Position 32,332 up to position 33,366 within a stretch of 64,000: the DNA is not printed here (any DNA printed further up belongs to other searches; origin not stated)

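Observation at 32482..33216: Calcineurin-like metallophosphoesterase as the terminal gene of the his operon: candidate non-canonical histidinol-phosphate phosphatase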

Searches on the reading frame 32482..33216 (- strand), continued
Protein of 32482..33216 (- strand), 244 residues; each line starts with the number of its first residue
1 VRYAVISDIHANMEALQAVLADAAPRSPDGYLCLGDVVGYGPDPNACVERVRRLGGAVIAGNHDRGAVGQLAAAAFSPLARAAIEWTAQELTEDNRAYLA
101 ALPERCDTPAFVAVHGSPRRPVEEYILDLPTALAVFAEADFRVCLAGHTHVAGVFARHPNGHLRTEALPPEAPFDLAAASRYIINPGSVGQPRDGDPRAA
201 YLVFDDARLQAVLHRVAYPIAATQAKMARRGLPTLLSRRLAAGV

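Call 69: find_encoding_contigs(protein=P0157, flank=8000, max_places=1)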
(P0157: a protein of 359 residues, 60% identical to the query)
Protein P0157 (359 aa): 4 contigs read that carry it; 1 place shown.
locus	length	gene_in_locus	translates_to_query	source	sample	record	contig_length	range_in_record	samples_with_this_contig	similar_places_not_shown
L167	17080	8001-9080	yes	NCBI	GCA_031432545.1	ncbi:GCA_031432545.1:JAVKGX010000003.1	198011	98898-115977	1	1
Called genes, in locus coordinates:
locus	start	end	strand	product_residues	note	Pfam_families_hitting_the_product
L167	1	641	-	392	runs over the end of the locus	PF07690:MFS_1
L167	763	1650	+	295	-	PF04227:Indigoidine_A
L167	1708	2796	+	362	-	PF01156:IU_nuc_hydro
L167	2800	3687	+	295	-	PF00294:PfkB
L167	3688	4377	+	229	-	-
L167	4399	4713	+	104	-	PF01371:Trp_repressor, PF13384:HTH_23 (weak)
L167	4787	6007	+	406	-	PF13393:tRNA-synt_His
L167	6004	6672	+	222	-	PF01634:HisG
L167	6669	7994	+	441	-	PF00815:Histidinol_dh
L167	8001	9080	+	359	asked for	PF00155:Aminotran_1_2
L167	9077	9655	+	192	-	PF00475:IGPD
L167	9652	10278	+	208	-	PF00117:GATase, PF07685:GATase_3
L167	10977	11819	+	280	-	PF00977:His_biosynth, PF03060:NMO (faint), PF05690:ThiG (faint)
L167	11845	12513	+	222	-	PF01502:PRA-CH, PF01503:PRA-PH, PF03819:MazG (weak)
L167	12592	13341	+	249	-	PF00149:Metallophos, PF12850:Metallophos_2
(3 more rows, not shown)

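Call 70: find_encoding_contigs(protein=P0162, flank=8000, max_places=1)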
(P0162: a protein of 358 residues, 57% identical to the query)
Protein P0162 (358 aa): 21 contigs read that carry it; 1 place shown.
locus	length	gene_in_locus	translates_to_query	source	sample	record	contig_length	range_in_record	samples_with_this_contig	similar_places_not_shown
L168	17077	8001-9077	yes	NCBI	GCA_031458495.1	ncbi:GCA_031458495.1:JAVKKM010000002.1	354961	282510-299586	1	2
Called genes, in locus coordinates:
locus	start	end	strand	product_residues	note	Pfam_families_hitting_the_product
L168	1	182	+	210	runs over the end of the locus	PF00834:Ribul_P_3_epim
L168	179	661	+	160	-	PF00359:PTS_EIIA_2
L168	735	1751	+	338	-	PF05343:Peptidase_M42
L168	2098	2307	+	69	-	-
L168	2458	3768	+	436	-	PF01381:HTH_3 (weak), PF12844:HTH_19 (weak), PF13560:HTH_31, PF13374:TPR_10 (faint), PF25058:ARM_TT21 (faint), PF13424:TPR_12, PF17874:TPR_MalT, PF13424:TPR_12, +4 more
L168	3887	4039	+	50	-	PF06348:DUF1059 (weak)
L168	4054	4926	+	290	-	PF00809:Pterin_bind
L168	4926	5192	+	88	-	PF02627:CMD (weak)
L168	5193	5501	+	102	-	PF02627:CMD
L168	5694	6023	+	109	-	PF01371:Trp_repressor, PF13384:HTH_23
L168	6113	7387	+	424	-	PF13393:tRNA-synt_His, PF00587:tRNA-synt_2b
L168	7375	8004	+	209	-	PF01634:HisG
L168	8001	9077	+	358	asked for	PF00155:Aminotran_1_2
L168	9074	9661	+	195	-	PF00475:IGPD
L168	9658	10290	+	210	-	PF00117:GATase, PF07685:GATase_3 (weak), PF07722:Peptidase_C26 (faint)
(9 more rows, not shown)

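Call 71: find_encoding_contigs(protein=P0170, flank=8000, max_places=1)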
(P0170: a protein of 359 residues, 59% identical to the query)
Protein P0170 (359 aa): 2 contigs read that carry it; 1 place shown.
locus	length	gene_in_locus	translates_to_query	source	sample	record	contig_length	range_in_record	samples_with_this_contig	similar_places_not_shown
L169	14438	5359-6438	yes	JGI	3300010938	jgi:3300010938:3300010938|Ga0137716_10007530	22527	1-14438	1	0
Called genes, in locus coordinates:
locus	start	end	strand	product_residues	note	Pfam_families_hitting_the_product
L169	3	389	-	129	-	?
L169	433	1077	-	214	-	PF00196:GerE, PF13384:HTH_23 (weak)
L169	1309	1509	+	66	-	-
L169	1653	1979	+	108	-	PF01371:Trp_repressor, PF13384:HTH_23 (weak)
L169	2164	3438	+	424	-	PF13393:tRNA-synt_His, PF00587:tRNA-synt_2b (weak)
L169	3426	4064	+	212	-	PF01634:HisG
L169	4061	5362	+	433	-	PF00815:Histidinol_dh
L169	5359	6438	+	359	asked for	PF00155:Aminotran_1_2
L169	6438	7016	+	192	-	PF00475:IGPD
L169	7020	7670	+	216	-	PF00117:GATase, PF01174:SNO (faint)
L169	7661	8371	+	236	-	PF00977:His_biosynth, PF03060:NMO (faint)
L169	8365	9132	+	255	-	PF00977:His_biosynth, PF02581:TMP-TENI (faint), PF03060:NMO (faint), PF01180:DHO_dh (faint)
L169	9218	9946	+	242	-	PF01502:PRA-CH, PF01503:PRA-PH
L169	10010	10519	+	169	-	PF12689:Acid_PPase, PF00702:Hydrolase (weak)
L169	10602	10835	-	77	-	-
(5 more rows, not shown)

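Call 72: find_encoding_contigs(protein=P0212, flank=8000, max_places=1)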
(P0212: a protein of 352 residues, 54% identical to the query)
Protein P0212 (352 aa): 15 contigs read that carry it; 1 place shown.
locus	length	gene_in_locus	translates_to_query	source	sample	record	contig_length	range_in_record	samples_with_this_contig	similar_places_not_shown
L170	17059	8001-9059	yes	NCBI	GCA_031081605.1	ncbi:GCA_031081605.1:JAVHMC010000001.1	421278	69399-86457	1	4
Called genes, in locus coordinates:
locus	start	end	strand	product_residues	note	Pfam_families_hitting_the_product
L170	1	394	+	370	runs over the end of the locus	PF01321:Creatinase_N, PF00557:Peptidase_M24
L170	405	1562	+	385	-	PF02746:MR_MLE_N, PF13378:MR_MLE_C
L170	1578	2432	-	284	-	PF00665:rve, PF13683:rve_3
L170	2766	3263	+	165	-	PF05425:CopD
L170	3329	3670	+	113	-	PF01371:Trp_repressor, PF13384:HTH_23 (weak)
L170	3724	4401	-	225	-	-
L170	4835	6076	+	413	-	PF13393:tRNA-synt_His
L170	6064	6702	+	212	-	PF01634:HisG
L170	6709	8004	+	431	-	PF00815:Histidinol_dh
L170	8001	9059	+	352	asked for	PF00155:Aminotran_1_2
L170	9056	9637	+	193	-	PF00475:IGPD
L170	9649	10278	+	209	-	PF00117:GATase, PF07685:GATase_3, PF01174:SNO (faint)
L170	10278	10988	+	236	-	PF00977:His_biosynth, PF03060:NMO (faint)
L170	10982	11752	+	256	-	PF00977:His_biosynth, PF01207:Dus (faint), PF02581:TMP-TENI (faint)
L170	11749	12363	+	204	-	PF01502:PRA-CH, PF01503:PRA-PH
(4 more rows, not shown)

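Call 78: predict_structure(alignment_id=A1)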
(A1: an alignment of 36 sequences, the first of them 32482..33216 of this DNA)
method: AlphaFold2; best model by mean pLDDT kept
length: 244 residues; sequences in the alignment: 36
mean_pLDDT: 96.2   pTM: 0.93
mean pLDDT of the five models: 96.2, 96.0, 95.7, 95.0, 94.0
residues with pLDDT >= 90: 237; 70-90: 7; 50-70: 0; < 50: 0
segments of 3 or more residues with pLDDT < 50: none
pLDDT, mean of each block of 10 residues (from residue 1): 98 98 97 97 98 97 97 92 96 98 97 97 94 96 96 96 94 96 98 95 97 98 96 92 89
secondary structure, 60 per line:
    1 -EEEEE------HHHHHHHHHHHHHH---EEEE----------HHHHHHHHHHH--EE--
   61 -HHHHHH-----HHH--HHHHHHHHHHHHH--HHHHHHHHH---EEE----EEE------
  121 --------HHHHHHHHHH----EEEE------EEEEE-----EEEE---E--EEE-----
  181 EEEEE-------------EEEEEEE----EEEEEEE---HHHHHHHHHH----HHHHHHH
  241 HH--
elements in order: E2-6 H13-26 E30-33 H44-54 H62-67 H78-90 H93-101 E105-107 E112-114 H129-138 E143-146 E153-157 E163-166 E173-175 E181-185 E199-205 E210-216 H220-229 H234-242

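Call 81: fold_search(model_id=the predicted structure, library=pdb)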
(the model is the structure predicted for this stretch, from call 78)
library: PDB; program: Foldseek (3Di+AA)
matches with E <= 10: 777; with E <= 0.001: 204
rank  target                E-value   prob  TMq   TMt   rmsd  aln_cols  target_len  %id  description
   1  3rqz_C                6.4e-29  1.00  0.87  0.87   4.1       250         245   44  Crystal structure of metallophosphoesterase from Sphaerobacter thermophilus (released 2011-05-18)
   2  3rqz_A                8.8e-29  1.00  0.90  0.90   3.4       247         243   44  Crystal structure of metallophosphoesterase from Sphaerobacter thermophilus (released 2011-05-18)
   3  3rqz_B                1.1e-28  1.00  0.90  0.92   2.9       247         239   44  Crystal structure of metallophosphoesterase from Sphaerobacter thermophilus (released 2011-05-18)
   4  1nnw_A                1.1e-16  1.00  0.80  0.78   3.2       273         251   20  hypothetical protein from Pyrococcus furiosus Pfu-1218608 (released 2003-02-11)
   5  3qfn_A                1.9e-16  1.00  0.72  0.71   4.1       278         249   23  Crystal structure of Streptococcal asymmetric Ap4A hydrolase and phosphodiesterase Spr1479/SapH in complex with inorga (released 2011-08-24)
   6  2gju_A                4.9e-16  1.00  0.80  0.77   3.8       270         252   21  Crystal structure of hypothetical protein PH1004 from Pyrococcus horikoshii OT3 (released 2006-10-10)
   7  3qfm_A                8.0e-16  1.00  0.74  0.70   3.9       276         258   23  Crystal structure of Streptococcal asymmetric Ap4A hydrolase and phosphodiesterase Spr1479/SapH (released 2011-08-24)
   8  3qfm_B                1.0e-15  1.00  0.75  0.73   3.6       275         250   24  Crystal structure of Streptococcal asymmetric Ap4A hydrolase and phosphodiesterase Spr1479/SapH (released 2011-08-24)
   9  2qjc                  4.9e-07  1.00  0.51  0.55   7.8       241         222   18  Crystal structure of a putative diadenosine tetraphosphatase (released 2007-07-24)
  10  1su1_C                7.5e-07  1.00  0.44  0.57   5.5       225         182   21  Structural and biochemical characterization of Yfce, a phosphoesterase from E. coli (released 2004-08-17)
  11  2dfj_A                1.2e-06  1.00  0.42  0.39   9.2       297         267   16  Crystal Structure of the Diadenosine Tetraphosphate Hydrolase from Shigella flexneri 2a (released 2006-12-05)
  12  1su1_A                1.2e-06  1.00  0.44  0.56   5.2       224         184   20  Structural and biochemical characterization of Yfce, a phosphoesterase from E. coli (released 2004-08-17)
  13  5jpe_A                1.5e-06  1.00  0.49  0.41   7.5       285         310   14  Yeast-specific serine/threonine protein phosphatase (PPZ1) of Candida albicans (released 2016-08-31)
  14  9gsu_A                1.9e-06  1.00  0.51  0.43   8.0       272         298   12  Structure of PP1-Neurabin bound to 4E-BP1. (released 2025-06-18)
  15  3p71_C                2.0e-06  1.00  0.48  0.40   7.6       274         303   14  Crystal structure of the complex of LCMT-1 and PP2A (released 2011-02-16)
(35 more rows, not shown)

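Call 85: find_encoding_contigs(protein=P0211, flank=8000, max_places=2)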
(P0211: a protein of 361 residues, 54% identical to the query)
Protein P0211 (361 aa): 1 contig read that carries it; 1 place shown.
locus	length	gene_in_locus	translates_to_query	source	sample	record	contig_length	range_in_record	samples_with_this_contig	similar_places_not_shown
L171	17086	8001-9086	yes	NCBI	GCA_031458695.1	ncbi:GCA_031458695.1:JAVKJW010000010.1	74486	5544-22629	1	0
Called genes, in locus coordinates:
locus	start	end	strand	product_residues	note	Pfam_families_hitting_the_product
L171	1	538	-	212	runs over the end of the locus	PF13641:Glyco_tranf_2_3, PF00535:Glycos_transf_2, PF12804:NTP_transf_3 (weak)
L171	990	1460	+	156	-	PF04073:tRNA_edit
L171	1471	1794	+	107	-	-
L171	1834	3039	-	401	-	PF07690:MFS_1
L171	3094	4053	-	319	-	PF00296:Bac_luciferase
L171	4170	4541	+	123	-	PF01371:Trp_repressor, PF13384:HTH_23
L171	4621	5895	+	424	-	PF13393:tRNA-synt_His, PF00587:tRNA-synt_2b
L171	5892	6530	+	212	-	PF01634:HisG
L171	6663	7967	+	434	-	PF00815:Histidinol_dh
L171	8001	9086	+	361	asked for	PF00155:Aminotran_1_2, PF04864:Alliinase_C (weak)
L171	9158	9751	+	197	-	PF00475:IGPD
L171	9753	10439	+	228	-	PF00117:GATase, PF01174:SNO (weak), PF07685:GATase_3 (weak)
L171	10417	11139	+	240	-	PF00977:His_biosynth, PF01207:Dus (faint)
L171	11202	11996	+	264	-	PF00977:His_biosynth, PF01207:Dus (faint), PF02581:TMP-TENI (faint), PF03060:NMO (faint), PF05690:ThiG (faint)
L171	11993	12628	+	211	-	PF01502:PRA-CH, PF01503:PRA-PH, PF03819:MazG (weak)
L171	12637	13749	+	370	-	PF01032:FecCD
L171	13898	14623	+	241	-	PF00702:Hydrolase, PF13419:HAD_2, PF13242:Hydrolase_like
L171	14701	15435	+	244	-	PF00149:Metallophos, PF12850:Metallophos_2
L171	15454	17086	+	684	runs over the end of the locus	PF00930:DPPIV_N (faint), PF26550:Tricorn_2nd, PF26549:Tricorn_N, PF07676:PD40, PF26549:Tricorn_N, PF05448:AXE1, PF20434:BD-FAE (weak), PF00326:Peptidase_S9, +1 more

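Call 86: search_protein_families(library=ncbifam, proteins=[L171:13898-14623:+, L171:14701-15435:+, L171:12637-13749:+], max_evalue=0.001)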
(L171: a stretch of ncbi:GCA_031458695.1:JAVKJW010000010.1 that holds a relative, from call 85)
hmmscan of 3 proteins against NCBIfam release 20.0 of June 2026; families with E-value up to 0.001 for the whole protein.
L171:13898-14623:+ (241 aa): 32 families (the best 25 are shown)
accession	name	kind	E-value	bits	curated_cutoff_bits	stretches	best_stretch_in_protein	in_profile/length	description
TIGR02252.1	DREG-2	subfamily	3.1e-40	138.1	155.2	1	4-200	1-203/203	HAD hydrolase, REG-2-like, family IA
TIGR02253.1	CTE7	subfamily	2.6e-26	92.8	169.75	1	4-206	3-199/221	TIGR02253 family HAD-type hydrolase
TIGR02254.1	YjjG_YfnB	equivalog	4.1e-21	75.5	159.9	1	4-216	2-211/223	YjjG family noncanonical pyrimidine nucleotidase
TIGR01428.1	HAD_type_II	equivalog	1.1e-20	74.5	125.4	1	4-206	2-195/197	haloacid dehalogenase type II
NF006976.0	PRK09449.1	equivalog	4.5e-16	59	183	1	102-207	95-201/225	pyrimidine 5'-nucleotidase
NF053830.1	RUBPPhHalo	equivalog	6.6e-16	58.6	330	1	101-210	102-212/234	ribulose-1,5-bisphosphate 5-phosphatase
TIGR01549.1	HAD-SF-IA-v1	subfamily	5.4e-14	52.8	23.3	1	84-195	43-149/149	HAD-IA family hydrolase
NF009695.0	PRK13222.1-2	equivalog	3.9e-13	49.4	225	1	3-199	6-191/226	phosphoglycolate phosphatase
TIGR01449.2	PGP_bact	equivalog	3.2e-12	46.5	180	1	103-208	86-191/213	phosphoglycolate phosphatase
NF009804.0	PRK13288.1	equivalog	8.9e-12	44.9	218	1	104-197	84-177/215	pyrophosphatase PpaX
TIGR02247.1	HAD-1A3-hyp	subfamily_domain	2.1e-10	40.7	125.4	1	3-205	2-199/211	epoxide hydrolase N-terminal domain-like phosphatase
TIGR02009.1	PGMB-YQAB-SF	subfamily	3.4e-10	40.4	153.35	1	3-197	1-182/186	beta-phosphoglucomutase family hydrolase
TIGR01454.1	AHBA_synth_RP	hypoth_equivalog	7e-10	38.9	246.65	1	102-199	75-172/205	AHBA synthesis associated protein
NF009696.0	PRK13222.1-3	equivalog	1.8e-09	37.6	359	1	101-197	86-182/223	N-acetylmuramic acid 6-phosphate phosphatase MupP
NF009698.0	PRK13223.1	equivalog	2.2e-09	36.9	466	1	5-201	15-200/272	phosphoglycolate phosphatase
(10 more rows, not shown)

L171:14701-15435:+ (244 aa): 4 families
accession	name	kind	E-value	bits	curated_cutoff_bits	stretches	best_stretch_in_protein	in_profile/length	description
NF006988.0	PRK09453.1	equivalog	2.8e-12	46.8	117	1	1-62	1-72/183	phosphodiesterase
TIGR00040.1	yfcE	subfamily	4.9e-08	33.2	56.25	1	1-154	1-120/158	YfcE family phosphodiesterase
NF001204.0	PRK00166.1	equivalog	5.1e-06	26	176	1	3-68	3-71/276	symmetrical bis(5'-nucleosyl)-tetraphosphatase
NF008516.0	PRK11439.1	equivalog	2.4e-05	24.4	326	1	5-67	21-84/218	protein-serine/threonine phosphatase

L171:12637-13749:+ (370 aa): 16 families
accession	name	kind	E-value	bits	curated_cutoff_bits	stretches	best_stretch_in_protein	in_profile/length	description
NF007081.0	PRK09535.1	equivalog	2.4e-93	313.4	461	1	74-364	86-362/366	vitamin B12 ABC transporter permease BtuC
NF003001.0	PRK03784.1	equivalog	1.5e-63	214.9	334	1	73-364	49-329/332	vitamin B12 ABC transporter permease BtuC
NF007871.0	PRK10577.2-2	equivalog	2.3e-63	214.8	899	1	26-363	359-676/679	Fe(3+)-hydroxamate ABC transporter permease FhuB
NF007299.0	PRK09777.1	equivalog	7.3e-61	206.2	406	1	75-363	43-317/318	Fe(3+) dicitrate ABC transporter permease subunit FecD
TIGR03869.1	F420-0_ABCperm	hypoth_equivalog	9.6e-61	205.8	437.35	1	74-364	44-322/325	putative F420-0 ABC transporter permease subunit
NF008407.0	PRK11228.1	equivalog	5.8e-57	193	396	1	27-363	7-329/330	iron-dicitrate ABC transporter permease FecC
NF007866.0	PRK10577.1-2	equivalog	1.8e-54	185.2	554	1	77-363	389-663/666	Fe(3+)-hydroxamate ABC transporter permease FhuB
NF007867.0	PRK10577.1-3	subfamily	4.7e-52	177.3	849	1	26-364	388-706/710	Fe(3+)-hydroxamate ABC transporter permease FhuB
NF007760.0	PRK10441.1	equivalog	2.4e-50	171.6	428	1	21-365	6-331/335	Fe(3+)-siderophore ABC transporter permease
NF007868.0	PRK10577.1-5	equivalog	3.6e-50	171.1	943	2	79-363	392-664/666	Fe(3+)-hydroxamate ABC transporter permease FhuB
NF007872.0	PRK10577.2-3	equivalog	1.2e-48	166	727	2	19-318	11-286/676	Fe(3+)-hydroxamate ABC transporter permease FhuB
NF007870.0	PRK10577.2-1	equivalog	1.4e-48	166.1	1355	1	77-362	398-672/678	Fe(3+)-hydroxamate ABC transporter permease FhuB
NF007873.0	PRK10577.2-4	equivalog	1.4e-43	149.6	1012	1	28-361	329-641/646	Fe(3+)-hydroxamate ABC transporter permease FhuB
NF007869.0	PRK10577.1-6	equivalog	3e-43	148.2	954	2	72-361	416-692/703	Fe(3+)-hydroxamate ABC transporter permease FhuB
NF007759.0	PRK10440.1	equivalog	1.2e-39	136.5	422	1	32-362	12-325/330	iron-enterobactin ABC transporter permease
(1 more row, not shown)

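Call 89: find_encoding_contigs(protein=P0100, flank=8000, max_places=4)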
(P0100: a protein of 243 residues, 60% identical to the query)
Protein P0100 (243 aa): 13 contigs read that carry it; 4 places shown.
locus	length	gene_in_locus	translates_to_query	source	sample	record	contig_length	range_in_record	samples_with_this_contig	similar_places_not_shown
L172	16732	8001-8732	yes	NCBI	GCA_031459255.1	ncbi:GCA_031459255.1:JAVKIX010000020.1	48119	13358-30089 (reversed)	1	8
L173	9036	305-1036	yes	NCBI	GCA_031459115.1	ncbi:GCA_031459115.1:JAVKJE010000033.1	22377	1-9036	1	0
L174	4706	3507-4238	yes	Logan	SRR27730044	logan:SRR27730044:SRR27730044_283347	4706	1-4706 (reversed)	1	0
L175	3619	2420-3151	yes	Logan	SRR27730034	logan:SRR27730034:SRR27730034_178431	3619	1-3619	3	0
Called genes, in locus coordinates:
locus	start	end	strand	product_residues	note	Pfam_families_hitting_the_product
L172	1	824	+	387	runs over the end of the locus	PF04055:Radical_SAM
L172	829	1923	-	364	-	PF13453:Zn_ribbon_TFIIB (weak), PF01694:Rhomboid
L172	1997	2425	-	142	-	PF00027:cNMP_binding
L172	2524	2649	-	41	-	-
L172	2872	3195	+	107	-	-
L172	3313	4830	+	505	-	PF03796:DnaB_C, PF13481:AAA_25 (faint)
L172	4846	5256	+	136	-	-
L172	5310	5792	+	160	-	PF04073:tRNA_edit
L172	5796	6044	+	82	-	-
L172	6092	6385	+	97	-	-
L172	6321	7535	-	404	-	PF07690:MFS_1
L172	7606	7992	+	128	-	PF03918:CcmH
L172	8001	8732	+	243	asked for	PF00149:Metallophos, PF12850:Metallophos_2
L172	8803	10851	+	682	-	PF26549:Tricorn_N, PF26550:Tricorn_2nd, PF26549:Tricorn_N, PF07676:PD40 (weak), PF26549:Tricorn_N, PF26550:Tricorn_2nd (weak), PF26549:Tricorn_N, PF00326:Peptidase_S9, +6 more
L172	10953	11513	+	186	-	PF01923:Cob_adeno_trans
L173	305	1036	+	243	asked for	PF00149:Metallophos, PF12850:Metallophos_2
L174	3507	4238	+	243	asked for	PF00149:Metallophos, PF12850:Metallophos_2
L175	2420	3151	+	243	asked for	PF00149:Metallophos, PF12850:Metallophos_2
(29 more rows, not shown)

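Call 91: find_encoding_contigs(protein=P0162, flank=5500, max_places=10)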
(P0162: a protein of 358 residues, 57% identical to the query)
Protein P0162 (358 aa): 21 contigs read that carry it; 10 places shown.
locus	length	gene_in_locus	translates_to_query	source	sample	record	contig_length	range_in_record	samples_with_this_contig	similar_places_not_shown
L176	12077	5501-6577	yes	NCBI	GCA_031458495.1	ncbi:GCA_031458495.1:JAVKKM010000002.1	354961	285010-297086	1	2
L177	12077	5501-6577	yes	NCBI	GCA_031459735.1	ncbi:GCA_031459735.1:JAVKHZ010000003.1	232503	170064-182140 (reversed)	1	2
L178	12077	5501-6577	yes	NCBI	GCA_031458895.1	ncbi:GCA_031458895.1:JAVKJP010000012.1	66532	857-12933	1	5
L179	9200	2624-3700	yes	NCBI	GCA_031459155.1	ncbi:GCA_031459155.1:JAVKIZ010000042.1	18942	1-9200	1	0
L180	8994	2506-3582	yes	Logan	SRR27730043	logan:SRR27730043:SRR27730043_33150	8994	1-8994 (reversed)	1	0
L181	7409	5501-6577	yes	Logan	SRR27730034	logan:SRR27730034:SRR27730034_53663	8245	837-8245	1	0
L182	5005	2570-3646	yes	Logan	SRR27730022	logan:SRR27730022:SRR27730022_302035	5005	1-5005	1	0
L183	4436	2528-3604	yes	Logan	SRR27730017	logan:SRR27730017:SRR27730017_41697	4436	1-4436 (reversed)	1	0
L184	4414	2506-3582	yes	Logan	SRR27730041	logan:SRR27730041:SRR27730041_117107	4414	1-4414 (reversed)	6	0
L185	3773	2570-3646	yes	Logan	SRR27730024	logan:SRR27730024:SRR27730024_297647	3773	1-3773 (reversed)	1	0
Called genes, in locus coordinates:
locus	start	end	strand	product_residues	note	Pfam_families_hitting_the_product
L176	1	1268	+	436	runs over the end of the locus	PF01381:HTH_3 (weak), PF12844:HTH_19 (weak), PF13560:HTH_31, PF13374:TPR_10 (faint), PF25058:ARM_TT21 (faint), PF13424:TPR_12, PF17874:TPR_MalT, PF13424:TPR_12, +4 more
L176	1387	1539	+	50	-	PF06348:DUF1059 (weak)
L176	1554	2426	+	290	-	PF00809:Pterin_bind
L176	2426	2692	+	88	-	PF02627:CMD (weak)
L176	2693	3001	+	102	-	PF02627:CMD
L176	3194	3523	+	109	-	PF01371:Trp_repressor, PF13384:HTH_23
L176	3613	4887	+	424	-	PF13393:tRNA-synt_His, PF00587:tRNA-synt_2b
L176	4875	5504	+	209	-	PF01634:HisG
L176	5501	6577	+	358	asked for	PF00155:Aminotran_1_2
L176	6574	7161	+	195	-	PF00475:IGPD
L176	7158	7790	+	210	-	PF00117:GATase, PF07685:GATase_3 (weak), PF07722:Peptidase_C26 (faint)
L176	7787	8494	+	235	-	PF00977:His_biosynth, PF04131:NanE (faint), PF00478:IMPDH (faint), PF01180:DHO_dh (faint), PF03060:NMO (weak)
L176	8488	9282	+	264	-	PF00977:His_biosynth, PF02581:TMP-TENI (faint), PF03060:NMO (faint), PF01180:DHO_dh (faint), PF01207:Dus (faint)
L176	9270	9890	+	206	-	PF01502:PRA-CH, PF01503:PRA-PH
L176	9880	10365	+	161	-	PF12689:Acid_PPase, PF13419:HAD_2 (faint), PF00702:Hydrolase (weak)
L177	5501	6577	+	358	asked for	PF00155:Aminotran_1_2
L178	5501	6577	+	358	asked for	PF00155:Aminotran_1_2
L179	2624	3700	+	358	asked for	PF00155:Aminotran_1_2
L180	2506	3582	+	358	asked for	PF00155:Aminotran_1_2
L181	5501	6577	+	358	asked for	PF00155:Aminotran_1_2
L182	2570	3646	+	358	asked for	PF00155:Aminotran_1_2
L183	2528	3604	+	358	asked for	PF00155:Aminotran_1_2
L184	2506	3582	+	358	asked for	PF00155:Aminotran_1_2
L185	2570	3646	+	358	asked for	PF00155:Aminotran_1_2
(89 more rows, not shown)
